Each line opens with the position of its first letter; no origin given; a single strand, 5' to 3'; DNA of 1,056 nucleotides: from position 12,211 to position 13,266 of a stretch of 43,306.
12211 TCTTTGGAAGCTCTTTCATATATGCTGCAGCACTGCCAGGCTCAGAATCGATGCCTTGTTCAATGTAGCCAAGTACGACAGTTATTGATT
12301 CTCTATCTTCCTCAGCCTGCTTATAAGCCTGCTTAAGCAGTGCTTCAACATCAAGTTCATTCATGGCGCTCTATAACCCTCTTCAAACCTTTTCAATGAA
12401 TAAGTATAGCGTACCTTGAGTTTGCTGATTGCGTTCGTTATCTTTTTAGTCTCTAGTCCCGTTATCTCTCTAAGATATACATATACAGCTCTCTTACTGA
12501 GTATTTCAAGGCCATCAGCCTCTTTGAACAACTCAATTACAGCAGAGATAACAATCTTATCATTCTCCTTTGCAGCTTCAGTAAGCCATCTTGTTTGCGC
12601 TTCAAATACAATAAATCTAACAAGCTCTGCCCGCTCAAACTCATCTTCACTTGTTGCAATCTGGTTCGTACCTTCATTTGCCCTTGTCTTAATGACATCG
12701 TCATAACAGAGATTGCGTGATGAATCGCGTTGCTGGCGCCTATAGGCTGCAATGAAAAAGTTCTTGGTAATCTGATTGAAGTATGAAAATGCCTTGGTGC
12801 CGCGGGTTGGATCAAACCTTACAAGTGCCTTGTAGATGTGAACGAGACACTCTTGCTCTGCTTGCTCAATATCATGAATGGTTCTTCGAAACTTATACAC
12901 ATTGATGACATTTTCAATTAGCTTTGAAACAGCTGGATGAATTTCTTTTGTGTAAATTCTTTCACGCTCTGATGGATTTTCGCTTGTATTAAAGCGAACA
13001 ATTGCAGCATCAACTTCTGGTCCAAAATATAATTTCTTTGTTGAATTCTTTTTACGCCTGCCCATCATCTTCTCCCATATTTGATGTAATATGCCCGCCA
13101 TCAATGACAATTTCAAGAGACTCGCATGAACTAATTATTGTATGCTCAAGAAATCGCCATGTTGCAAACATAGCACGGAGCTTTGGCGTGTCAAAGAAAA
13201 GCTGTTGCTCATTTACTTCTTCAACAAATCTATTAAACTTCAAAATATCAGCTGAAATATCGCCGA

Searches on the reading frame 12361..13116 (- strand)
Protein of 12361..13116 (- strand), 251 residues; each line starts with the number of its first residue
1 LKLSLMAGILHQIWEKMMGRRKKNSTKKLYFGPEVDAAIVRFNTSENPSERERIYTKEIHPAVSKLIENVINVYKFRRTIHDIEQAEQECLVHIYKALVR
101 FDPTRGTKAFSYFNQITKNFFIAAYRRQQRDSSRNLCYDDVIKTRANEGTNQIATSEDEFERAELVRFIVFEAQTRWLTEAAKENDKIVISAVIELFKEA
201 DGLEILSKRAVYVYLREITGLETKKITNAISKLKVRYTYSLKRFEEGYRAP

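Call 13: search_protein_families(library=phrogs, proteins=[window:12361-13116:-], max_evalue=0.001)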
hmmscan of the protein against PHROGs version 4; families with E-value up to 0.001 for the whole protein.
window:12361-13116:- (251 aa): 2 families
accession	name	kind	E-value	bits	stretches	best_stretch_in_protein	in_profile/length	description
phrog_1740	-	transcription regulation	6.4e-06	25.9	1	56-167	55-164/567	RNA polymerase sigma factor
phrog_234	-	transcription regulation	0.00015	23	1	50-132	35-116/181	late sigma transcription factor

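Call 50: search_protein_families(library=pfam, proteins=[window:12361-13116:-], max_evalue=0.01)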
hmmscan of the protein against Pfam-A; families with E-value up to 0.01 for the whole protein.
window:12361-13116:- (251 aa): 1 family
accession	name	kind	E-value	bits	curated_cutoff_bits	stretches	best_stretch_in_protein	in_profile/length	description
PF04542.20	Sigma70_r2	-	6.8e-08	32.6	24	1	73-130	13-70/71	Sigma-70 region 2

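Call 72: search_protein_families(library=pfam, proteins=[window:12361-13116:-], max_evalue=10)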
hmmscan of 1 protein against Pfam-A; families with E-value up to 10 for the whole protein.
window:12361-13116:- (251 aa): 1 family
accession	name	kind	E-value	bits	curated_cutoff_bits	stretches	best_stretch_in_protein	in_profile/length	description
PF04542.20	Sigma70_r2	-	6.8e-08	32.6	24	1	73-130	13-70/71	Sigma-70 region 2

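Call 73: search_solved_structures(query=window:12361-13116:-, max_evalue=1)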
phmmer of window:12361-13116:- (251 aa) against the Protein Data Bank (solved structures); distinct sequences matched with E-value up to 1: 5.
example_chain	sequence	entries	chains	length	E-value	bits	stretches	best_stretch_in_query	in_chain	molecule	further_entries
1h3l_A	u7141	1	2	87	0.24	14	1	74-131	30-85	RNA POLYMERASE SIGMA FACTOR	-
9m9d_F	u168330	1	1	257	0.38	13.4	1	73-136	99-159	ECF RNA polymerase sigma factor SigE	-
9m9e_F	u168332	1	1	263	0.4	13.3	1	73-136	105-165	ECF RNA polymerase sigma factor SigE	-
9m98_F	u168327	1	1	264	0.4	13.3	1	73-136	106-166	ECF RNA polymerase sigma factor SigE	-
5zx2_F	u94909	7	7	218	0.65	12.6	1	71-133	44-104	ECF RNA polymerase sigma factor SigH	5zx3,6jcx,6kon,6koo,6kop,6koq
